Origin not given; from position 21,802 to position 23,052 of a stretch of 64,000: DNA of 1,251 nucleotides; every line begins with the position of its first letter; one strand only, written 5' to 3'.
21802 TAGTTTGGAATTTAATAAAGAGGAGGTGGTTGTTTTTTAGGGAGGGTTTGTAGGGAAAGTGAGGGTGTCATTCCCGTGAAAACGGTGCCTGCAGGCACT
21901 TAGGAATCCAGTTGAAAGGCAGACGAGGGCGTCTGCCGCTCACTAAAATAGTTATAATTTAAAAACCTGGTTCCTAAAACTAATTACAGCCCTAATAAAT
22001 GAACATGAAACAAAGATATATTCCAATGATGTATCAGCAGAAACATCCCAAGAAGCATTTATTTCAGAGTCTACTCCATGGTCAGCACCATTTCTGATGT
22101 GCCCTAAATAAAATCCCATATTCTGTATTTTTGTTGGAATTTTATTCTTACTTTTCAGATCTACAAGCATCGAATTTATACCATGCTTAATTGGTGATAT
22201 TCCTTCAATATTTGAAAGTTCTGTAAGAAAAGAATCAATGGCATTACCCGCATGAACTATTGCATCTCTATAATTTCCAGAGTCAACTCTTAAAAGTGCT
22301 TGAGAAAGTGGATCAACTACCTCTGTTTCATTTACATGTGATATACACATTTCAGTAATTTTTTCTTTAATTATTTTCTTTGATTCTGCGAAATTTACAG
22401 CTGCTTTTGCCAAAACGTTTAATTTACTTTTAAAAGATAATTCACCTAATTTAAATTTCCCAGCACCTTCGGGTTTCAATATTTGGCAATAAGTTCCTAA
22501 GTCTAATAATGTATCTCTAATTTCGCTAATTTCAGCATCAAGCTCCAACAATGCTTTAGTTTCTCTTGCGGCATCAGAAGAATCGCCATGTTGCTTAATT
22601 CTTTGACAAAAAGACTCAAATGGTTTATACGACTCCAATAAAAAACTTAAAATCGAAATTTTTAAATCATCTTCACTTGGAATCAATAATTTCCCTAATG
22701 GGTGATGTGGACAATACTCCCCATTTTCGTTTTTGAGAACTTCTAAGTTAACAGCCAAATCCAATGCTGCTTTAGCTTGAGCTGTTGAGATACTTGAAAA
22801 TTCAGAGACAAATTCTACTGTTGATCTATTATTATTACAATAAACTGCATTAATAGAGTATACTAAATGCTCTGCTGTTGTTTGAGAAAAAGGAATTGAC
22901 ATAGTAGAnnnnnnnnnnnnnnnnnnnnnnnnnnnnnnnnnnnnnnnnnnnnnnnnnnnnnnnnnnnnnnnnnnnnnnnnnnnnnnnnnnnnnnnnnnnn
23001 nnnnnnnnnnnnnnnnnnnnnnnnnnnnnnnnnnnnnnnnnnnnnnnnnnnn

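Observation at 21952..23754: Candidate undescribed defence / toxin-antitoxin module: wHTH-like protein plus HEPN(Rx4H)/Abi_C-like protein in an AT-rich two-gene cassette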

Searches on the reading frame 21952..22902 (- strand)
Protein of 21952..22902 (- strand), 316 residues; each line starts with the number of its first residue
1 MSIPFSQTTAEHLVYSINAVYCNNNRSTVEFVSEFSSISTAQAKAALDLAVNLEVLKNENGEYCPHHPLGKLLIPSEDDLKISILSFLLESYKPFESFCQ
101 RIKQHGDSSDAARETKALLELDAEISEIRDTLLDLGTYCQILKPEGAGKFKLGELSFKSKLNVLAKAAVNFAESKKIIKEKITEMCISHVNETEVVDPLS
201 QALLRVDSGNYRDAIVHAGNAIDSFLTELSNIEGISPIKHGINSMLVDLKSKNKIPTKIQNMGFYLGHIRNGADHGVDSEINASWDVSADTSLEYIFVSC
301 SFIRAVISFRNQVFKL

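Call 3: search_protein_families(library=pfam, proteins=[window:21952-22902:-], max_evalue=1)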
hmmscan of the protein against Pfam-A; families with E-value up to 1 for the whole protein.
window:21952-22902:- (316 aa): 1 family
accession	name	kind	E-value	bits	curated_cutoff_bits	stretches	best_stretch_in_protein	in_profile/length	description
PF13643.11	DUF4145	-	0.089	13.3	23.1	1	210-278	10-73/88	Domain of unknown function (DUF4145)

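Call 4: search_protein_families(library=padloc, proteins=[window:21952-22902:-], max_evalue=1)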
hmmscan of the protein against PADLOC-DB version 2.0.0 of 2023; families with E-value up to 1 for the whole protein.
window:21952-22902:- (316 aa): 0 families

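Call 5: search_protein_families(library=ncbifam, proteins=[window:21952-22902:-], max_evalue=1)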
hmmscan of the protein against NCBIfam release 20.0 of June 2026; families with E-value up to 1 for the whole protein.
window:21952-22902:- (316 aa): 0 families

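Call 6: find_homologous_proteins(query=window:21952-22902:-, max_evalue=0.001)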
Query window:21952-22902:- (316 aa): 12 proteins with E <= 0.001 among 2976 candidates.
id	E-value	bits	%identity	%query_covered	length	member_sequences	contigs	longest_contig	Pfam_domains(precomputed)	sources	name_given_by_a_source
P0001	1.7e-203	692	100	100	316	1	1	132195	-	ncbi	-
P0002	1.1e-60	224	38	99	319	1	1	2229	-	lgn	-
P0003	1.9e-60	223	39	96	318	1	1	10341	-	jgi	jgi:hypothetical protein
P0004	1.3e-59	220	40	97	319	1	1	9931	-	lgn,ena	-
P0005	1.3e-56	210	37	97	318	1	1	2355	-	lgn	-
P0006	8.7e-56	208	38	91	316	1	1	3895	-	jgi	jgi:hypothetical protein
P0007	1.7e-54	203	37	98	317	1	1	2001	-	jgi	-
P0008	6.1e-48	182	35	96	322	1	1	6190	-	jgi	-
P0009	1.8e-47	180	34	93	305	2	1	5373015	-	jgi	jgi:hypothetical protein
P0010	6.0e-40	156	35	99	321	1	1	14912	-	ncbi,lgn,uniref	ncbi:hypothetical protein [Methyloglobulus sp.]|uniref:hypothetical protein n=1 Tax=Methyloglobulus 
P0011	3.5e-38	150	32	97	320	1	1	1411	-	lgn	-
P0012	2.4e-37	147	33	97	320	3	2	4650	-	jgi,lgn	jgi:hypothetical protein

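Call 14: find_encoding_contigs(protein=P0009, flank=8000, max_places=3)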
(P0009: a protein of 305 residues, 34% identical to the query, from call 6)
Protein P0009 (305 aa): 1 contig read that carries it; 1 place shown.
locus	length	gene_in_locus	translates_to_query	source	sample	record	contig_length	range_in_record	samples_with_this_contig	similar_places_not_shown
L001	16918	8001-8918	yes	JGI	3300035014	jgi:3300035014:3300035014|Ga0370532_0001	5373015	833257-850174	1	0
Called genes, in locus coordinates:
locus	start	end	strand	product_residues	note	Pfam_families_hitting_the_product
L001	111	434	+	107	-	-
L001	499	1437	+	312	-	PF00892:EamA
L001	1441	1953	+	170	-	-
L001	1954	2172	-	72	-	-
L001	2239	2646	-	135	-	PF06347:SH3_4, PF08239:SH3_3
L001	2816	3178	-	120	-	PF08239:SH3_3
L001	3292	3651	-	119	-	PF08239:SH3_3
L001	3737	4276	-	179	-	PF16242:Pyrid_ox_like, PF01243:PNPOx_N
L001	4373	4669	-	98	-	-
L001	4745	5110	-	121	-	-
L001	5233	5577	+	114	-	-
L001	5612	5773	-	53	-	-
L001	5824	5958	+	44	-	-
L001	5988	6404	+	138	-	PF10056:DUF2293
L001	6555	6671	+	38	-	-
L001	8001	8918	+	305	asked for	-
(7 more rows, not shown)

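Call 15: find_encoding_contigs(protein=P0010, flank=8000, max_places=3)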
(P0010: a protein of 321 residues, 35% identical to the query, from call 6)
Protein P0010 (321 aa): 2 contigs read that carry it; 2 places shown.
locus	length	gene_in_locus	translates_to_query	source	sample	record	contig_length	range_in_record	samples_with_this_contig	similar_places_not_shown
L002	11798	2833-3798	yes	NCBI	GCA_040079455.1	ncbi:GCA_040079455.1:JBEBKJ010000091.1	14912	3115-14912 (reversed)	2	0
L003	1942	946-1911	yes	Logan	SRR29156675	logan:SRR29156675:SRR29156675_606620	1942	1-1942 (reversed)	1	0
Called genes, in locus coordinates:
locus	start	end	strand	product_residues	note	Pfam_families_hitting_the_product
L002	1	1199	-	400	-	PF04055:Radical_SAM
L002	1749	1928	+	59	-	-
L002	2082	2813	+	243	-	-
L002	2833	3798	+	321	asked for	-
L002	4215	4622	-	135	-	-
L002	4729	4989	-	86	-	-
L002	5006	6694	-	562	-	PF00158:Sigma54_activat, PF14532:Sigma54_activ_2, PF07728:AAA_5 (faint), PF25601:AAA_lid_14, PF02954:HTH_8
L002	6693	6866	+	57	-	-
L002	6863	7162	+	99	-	PF03116:NQR2_RnfD_RnfE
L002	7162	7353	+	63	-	PF02508:Rnf-Nqr (weak)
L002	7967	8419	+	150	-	-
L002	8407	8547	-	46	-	-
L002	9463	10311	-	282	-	PF00248:Aldo_ket_red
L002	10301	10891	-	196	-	PF18306:LDcluster4, PF03641:Lysine_decarbox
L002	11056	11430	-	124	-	PF01844:HNH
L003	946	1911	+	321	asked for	-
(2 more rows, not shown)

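Call 25: predict_structure(alignment_id=A1)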
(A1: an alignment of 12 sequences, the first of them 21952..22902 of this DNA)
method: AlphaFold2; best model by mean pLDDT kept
length: 316 residues; sequences in the alignment: 12
mean_pLDDT: 90.2   pTM: 0.83
mean pLDDT of the five models: 90.2, 87.7, 87.3, 86.9, 86.0
residues with pLDDT >= 90: 217; 70-90: 88; 50-70: 11; < 50: 0
segments of 3 or more residues with pLDDT < 50: none
pLDDT, mean of each block of 10 residues (from residue 1): 89 94 89 92 97 94 91 85 91 95 93 96 95 95 92 80 90 95 88 93 91 92 93 77 91 93 93 75 81 96 93 69
secondary structure, 60 per line:
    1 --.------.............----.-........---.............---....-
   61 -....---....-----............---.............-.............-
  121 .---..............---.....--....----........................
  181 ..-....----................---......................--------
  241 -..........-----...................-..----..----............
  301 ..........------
elements in order: H10-22 H29-36 H40-52 E56-59 E62-65 H69-72 H78-89 H93-105 H108-119 H125-138 E142-146 E149-152 H157-182 H184-187 H192-207 H211-232 H242-251 H257-275 H289-310

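Call 30: fold_search(model_id=the predicted structure, library=pdb)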
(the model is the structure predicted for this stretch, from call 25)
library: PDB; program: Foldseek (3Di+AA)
matches with E <= 10: 1113; with E <= 0.001: 0
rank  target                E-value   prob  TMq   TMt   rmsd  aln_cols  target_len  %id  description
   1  1o3u                  1.1e-02  1.00  0.27  0.63   5.1       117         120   16  Crystal structure of an hepn domain protein (tm0613) from thermotoga maritima at 1.75 A resolution (released 2003-04-22)
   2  1lva                  1.4e-02  0.69  0.17  0.20  22.2       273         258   11  Crystal structure of a C-terminal fragment of Moorella thermoacetica elongation factor SelB (released 2002-08-21)
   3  2xub                  1.5e-02  0.54  0.19  0.15  20.2       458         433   12  Human RPC62 subunit structure (released 2011-03-02)
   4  7cuo_B                2.5e-02  0.87  0.17  0.22  16.4       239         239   10  IclR transcription factor complexed with 4-hydroxybenzoic acid from Microbacterium hydrocarbonoxydans (released 2021-05-05)
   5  8b9x_B                2.5e-02  0.77  0.19  0.23  23.3       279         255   11  Chimeric protein of human UFM1 E3 ligase, UFL1, and DDRGK1 (released 2023-10-25)
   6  8b9x_A                2.9e-02  0.75  0.19  0.22  23.3       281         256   11  Chimeric protein of human UFM1 E3 ligase, UFL1, and DDRGK1 (released 2023-10-25)
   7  7ast_X                3.0e-02  0.20  0.14  0.12  23.9       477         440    8  Apo Human RNA Polymerase III (released 2020-12-23)
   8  7dn3_O                3.1e-02  0.54  0.21  0.16  20.4       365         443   10  Structure of Human RNA Polymerase III elongation complex (released 2021-03-17)
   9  8jbb_B                4.0e-02  0.54  0.24  0.18  22.8       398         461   10  Crystal Structure of the Csm6 from Thermus thermophilus HB8 in complex with A2>p (released 2023-12-13)
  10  7a6h_O                4.8e-02  0.23  0.17  0.12  22.6       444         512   10  Cryo-EM structure of human apo RNA Polymerase III (released 2021-02-03)
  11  4o6j                  5.1e-02  0.96  0.17  0.24  11.7       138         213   17  Crystal sturucture of T. acidophilum IdeR (released 2014-05-21)
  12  7dqb_A                5.6e-02  0.75  0.17  0.22  16.4       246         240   10  Crystal structure of an IclR homolog complexed with 4-hydroxybenzoate from Microbacterium hydrocarbonoxydans in P21212 (released 2021-05-05)
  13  6za7_B                5.9e-02  0.41  0.17  0.22  19.8       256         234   10  Structure of the apo transcriptional repressor Atu1419 (VanR) from agrobacterium fabrum (released 2020-12-02)
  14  5yep_C                6.1e-02  1.00  0.26  0.54   9.2       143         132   13  Crystal structure of SO_3166-SO_3165 from Shewanella oneidensis (released 2018-03-28)
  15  8cli_A                7.8e-02  0.25  0.15  0.09  24.1       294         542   14  TFIIIC TauB-DNA monomer (released 2023-06-21)
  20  7ae2_A                1.1e-01  0.90  0.23  0.41  11.3       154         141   14  Crystal structure of HEPN(H107A-Y109F) toxin in complex with MNT antitoxin (released 2020-12-30)
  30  2hsb                  1.5e-01  1.00  0.32  0.73   4.8       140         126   11  Crystal structure of a hepn domain containing protein (af_0298) from archaeoglobus fulgidus at 1.95 A resolution (released 2006-08-15)
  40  5yep_B                1.7e-01  0.97  0.26  0.53   9.6       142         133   13  Crystal structure of SO_3166-SO_3165 from Shewanella oneidensis (released 2018-03-28)
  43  6m6w_G                1.8e-01  0.93  0.22  0.46  10.7       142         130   13  Crystal structure the toxin-antitoxin MntA-HpeT mutant-Y104A (released 2020-09-30)
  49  6m6w_B                1.9e-01  0.90  0.22  0.45  12.3       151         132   12  Crystal structure the toxin-antitoxin MntA-HpeT mutant-Y104A (released 2020-09-30)
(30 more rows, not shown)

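Call 42: find_related_loci(query=A1, collection=genome_contigs, flank=8000)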
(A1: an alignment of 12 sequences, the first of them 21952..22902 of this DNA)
Query A1 (316 aa) in genome_contigs; peptide patterns used: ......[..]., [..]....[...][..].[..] (x = any residue, [..] = any of these).
347 stretches matched a pattern; 41 encode a relative of the query (tblastn E <= 1e-3); 41 distinct loci.
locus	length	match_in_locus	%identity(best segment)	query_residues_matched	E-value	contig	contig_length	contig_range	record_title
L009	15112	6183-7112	41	1-309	4e-75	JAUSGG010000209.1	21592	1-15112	MAG: Armatimonadota bacterium isolate E14_metabat.bin.108 E14_k141_1561592, whole genome shotgun sequence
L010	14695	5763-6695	38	1-309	4e-72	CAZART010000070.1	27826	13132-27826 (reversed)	MAG TPA_asm: uncultured Rhodothermales bacterium isolate SRP284430_co1_216 genome assembly, contig: NODE_868_length_2782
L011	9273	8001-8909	41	3-305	1e-71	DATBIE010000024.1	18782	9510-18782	MAG TPA_asm: Terriglobales bacterium isolate SMAG_U3886 k141_1706044, whole genome shotgun sequence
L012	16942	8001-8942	40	1-312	1e-68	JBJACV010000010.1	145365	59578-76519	MAG: Nitrospira sp. isolate RAS-S14-bin2 k141_898334_length_145365_cov_28.0180, whole genome shotgun sequence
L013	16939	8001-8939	40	1-311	2e-66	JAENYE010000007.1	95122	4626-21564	MAG: Methanobacteriota archaeon isolate B5_bin.3 B5_bin3_NODE_107_length_95122_cov_288.109870, whole genome shotgun sequ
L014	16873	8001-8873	41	5-295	2e-64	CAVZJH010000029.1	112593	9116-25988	MAG: uncultured bacterium isolate MFD01112.bin.2.12 genome assembly, contig: contig_14974, whole genome shotgun sequence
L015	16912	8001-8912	39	5-307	2e-63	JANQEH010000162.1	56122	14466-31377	MAG: bacterium isolate PL23a_bin.125 k99_5861201, whole genome shotgun sequence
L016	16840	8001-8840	39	31-309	6e-63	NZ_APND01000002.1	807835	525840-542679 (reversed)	Salinisphaera dokdonensis CL-ES53 contig2, whole genome shotgun sequence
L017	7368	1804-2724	38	1-306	6e-61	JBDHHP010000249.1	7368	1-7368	MAG: Gemmatimonadota bacterium isolate M8-62_Bin_211 M8-62_Bin_211_scaffold_94568, whole genome shotgun sequence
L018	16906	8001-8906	37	8-307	8e-58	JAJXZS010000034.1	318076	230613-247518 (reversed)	MAG: Chloroflexi bacterium isolate BP7.bin67 NODE_14_length_318076_cov_1.768450, whole genome shotgun sequence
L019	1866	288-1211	37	1-307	1e-59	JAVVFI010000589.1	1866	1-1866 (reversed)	MAG: Sedimentisphaerales bacterium isolate TamC13-43 NODE_589_length_1866_cov_2.322527, whole genome shotgun sequence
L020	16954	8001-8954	34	1-316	5e-56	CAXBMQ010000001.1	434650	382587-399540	MAG TPA_asm: uncultured Rhodospirillaceae bacterium isolate ERR2762121_concoct_63 genome assembly, contig: ERZ3421540.34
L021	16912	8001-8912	33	1-303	6e-56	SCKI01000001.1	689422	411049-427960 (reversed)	Candidatus Neomarinimicrobiota bacterium strain TS1B11 T1B11_1, whole genome shotgun sequence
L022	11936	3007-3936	35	4-310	6e-55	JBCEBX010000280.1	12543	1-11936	MAG: Asticcacaulis sp. isolate dbin012__SEP_COME_DAS NODE_4794_length_12543_cov_4.499359, whole genome shotgun sequence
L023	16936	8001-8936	35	1-311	2e-54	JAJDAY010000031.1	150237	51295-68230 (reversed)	MAG: Nitrospinaceae bacterium isolate OFTM181 OFTM181_30, whole genome shotgun sequence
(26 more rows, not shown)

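Call 49: search_protein_families(library=pfam, alignment_id=A3, max_evalue=0.00001)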
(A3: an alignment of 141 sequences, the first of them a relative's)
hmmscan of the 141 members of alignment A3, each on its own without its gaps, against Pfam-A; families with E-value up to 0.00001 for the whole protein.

A. member 1, L001:5955-6404:+ (149 aa): 1 family
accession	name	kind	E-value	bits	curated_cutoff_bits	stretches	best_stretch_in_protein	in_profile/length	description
PF10056.14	DUF2293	-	2.1e-08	34.6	25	1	52-127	3-84/85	Uncharacterized conserved protein (DUF2293)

B. families by the number of members that match (of 141 scanned): 128 families (the first 25 are shown)
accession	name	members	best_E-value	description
PF04055.27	Radical_SAM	3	2.9e-22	Radical SAM superfamily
PF07690.21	MFS_1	2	1.7e-59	Major Facilitator Superfamily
PF01738.24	DLH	2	8.8e-42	Dienelactone hydrolase family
PF02086.21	MethyltransfD12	2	1.3e-33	D12 class N6 adenine-specific DNA methyltransferase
PF02518.31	HATPase_c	2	3.7e-23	Histidine kinase-, DNA gyrase B-, and HSP90-like ATPase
PF00589.27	Phage_integrase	2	1.5e-22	Phage integrase family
PF00512.31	HisKA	2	6.5e-11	His Kinase A (phospho-acceptor) domain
PF02310.24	B12-binding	2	1.1e-10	B12 binding domain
PF02129.25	Peptidase_S15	2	4.3e-07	X-Pro dipeptidyl-peptidase (S15 family)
PF01795.25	Methyltransf_5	1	4.9e-83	MraW methylase family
PF22521.2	HypF_C_2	1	8e-83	Carbamoyltransferase, Kae1-like Domain, second subdomain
PF00563.25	EAL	1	1.1e-72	EAL domain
PF02738.23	MoCoBD_1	1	5.3e-72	Molybdopterin cofactor-binding domain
PF20256.3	MoCoBD_2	1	2.4e-68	Molybdopterin cofactor-binding domain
PF00884.28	Sulfatase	1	8.6e-67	Sulfatase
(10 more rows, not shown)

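Call 50: search_protein_families(library=padloc, alignment_id=A3, max_evalue=0.00001)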
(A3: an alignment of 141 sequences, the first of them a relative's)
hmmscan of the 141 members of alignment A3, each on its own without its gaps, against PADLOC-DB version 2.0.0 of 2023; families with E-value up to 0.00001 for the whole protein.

A. member 1, L001:5955-6404:+ (149 aa): 0 families

B. families by the number of members that match (of 141 scanned): 99 families (the first 25 are shown)
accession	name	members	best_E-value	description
PDLC03341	MTase_II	2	7.3e-80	Type II methyltransferase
PDLC04018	PD-Lambda-5_B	2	9.5e-41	-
PDLC03294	MTase_II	2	1.8e-36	Type II methyltransferase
PDLC01747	Cas1g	2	1e-28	-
PDLC03358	MTase_II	2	5.2e-26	Type II methyltransferase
PDLC03247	MTase_II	2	1.1e-18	Type II methyltransferase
PDLC03735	oMTase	2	1.5e-18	orphan methyltransferase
PDLC03383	MTase_II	2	3.6e-18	Type II methyltransferase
PDLC04019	PD-Lambda-5_B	2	3.7e-15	-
PDLC03266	MTase_II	2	3.2e-12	Type II methyltransferase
PDLC03663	mREase_IV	1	1.4e-66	Type IV methyl-directed restriction enzyme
PDLC03566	REase_II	1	5.2e-55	Type II restriction enzyme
PDLC03302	MTase_II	1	5.4e-41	Type II methyltransferase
PDLC01608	Cas1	1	1.6e-39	"CAS-I,CAS-II,CAS-III,CAS-IV,CAS-V,CAS-VI; acquisition_1"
PDLC01990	CARF_m8--CARF_Beta-galactosidase_LolE_TM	1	1.7e-37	-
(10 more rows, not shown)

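Call 52: search_solved_structures(query=A4, max_evalue=10, show_alignments=2)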
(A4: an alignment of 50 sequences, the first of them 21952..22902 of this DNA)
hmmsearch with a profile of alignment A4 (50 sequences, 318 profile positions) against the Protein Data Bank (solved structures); distinct sequences matched with E-value up to 10: 4.
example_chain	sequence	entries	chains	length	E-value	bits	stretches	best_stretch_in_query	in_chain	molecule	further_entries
6gsb_A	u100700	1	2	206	0.15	14.6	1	107-153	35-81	Superoxide dismutase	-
6gsc_A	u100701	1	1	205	0.16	14.5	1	107-153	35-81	Superoxide dismutase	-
6gsc_B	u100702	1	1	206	0.17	14.5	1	107-153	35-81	Superoxide dismutase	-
5a9g_A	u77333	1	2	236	0.22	14.1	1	108-153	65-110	MANGANESE SUPEROXIDE DISMUTASE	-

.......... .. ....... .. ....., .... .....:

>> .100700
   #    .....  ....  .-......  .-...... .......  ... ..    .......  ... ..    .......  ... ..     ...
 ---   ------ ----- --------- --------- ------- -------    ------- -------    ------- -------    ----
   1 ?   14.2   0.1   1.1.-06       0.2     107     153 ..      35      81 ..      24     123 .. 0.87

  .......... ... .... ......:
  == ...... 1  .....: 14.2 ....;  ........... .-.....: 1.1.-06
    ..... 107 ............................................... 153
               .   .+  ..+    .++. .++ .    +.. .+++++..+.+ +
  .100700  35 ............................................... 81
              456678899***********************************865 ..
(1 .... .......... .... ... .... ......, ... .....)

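Call 53: search_protein_families(library=pfam, alignment_id=A4, max_evalue=1)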
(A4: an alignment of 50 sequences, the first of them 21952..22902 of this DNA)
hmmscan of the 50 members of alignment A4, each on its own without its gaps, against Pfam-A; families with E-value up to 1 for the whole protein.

A. member 1, window:21952-22902:- (316 aa): 1 family
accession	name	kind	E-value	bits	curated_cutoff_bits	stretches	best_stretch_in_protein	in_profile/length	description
PF13643.11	DUF4145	-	0.089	13.3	23.1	1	210-278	10-73/88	Domain of unknown function (DUF4145)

B. families by the number of members that match (of 50 scanned): 28 families (the first 25 are shown)
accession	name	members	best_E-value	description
PF13643.11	DUF4145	37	5.2e-05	Domain of unknown function (DUF4145)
PF25195.1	DPC2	7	0.0054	Diatom pyrenoid component 2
PF06029.17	AlkA_N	7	0.036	AlkA N-terminal domain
PF09821.14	AAA_assoc_C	3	2e-05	C-terminal AAA-associated domain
PF07106.19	TBPIP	2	0.053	TBPIP/Hop2 winged helix domain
PF08148.17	DSHCT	1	0.0099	DSHCT (NUC185) domain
PF00395.25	SLH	1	0.014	S-layer homology domain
PF20332.3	DUF6627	1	0.015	Family of unknown function (DUF6627)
PF25150.1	TPR_Trm732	1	0.023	Trm732, TPR repeats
PF14565.11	IL22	1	0.029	Interleukin 22 IL-10-related T-cell-derived-inducible factor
PF19103.5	DUF5790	1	0.04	Family of unknown function (DUF5790)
PF18918.5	DUF5669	1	0.041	Family of unknown function (DUF5669)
PF11260.13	Spidroin_MaSp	1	0.048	Major ampullate spidroin 1 and 2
PF09137.17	Glucodextran_N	1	0.054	Glucodextranase, domain N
PF05875.18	Ceramidase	1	0.059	Ceramidase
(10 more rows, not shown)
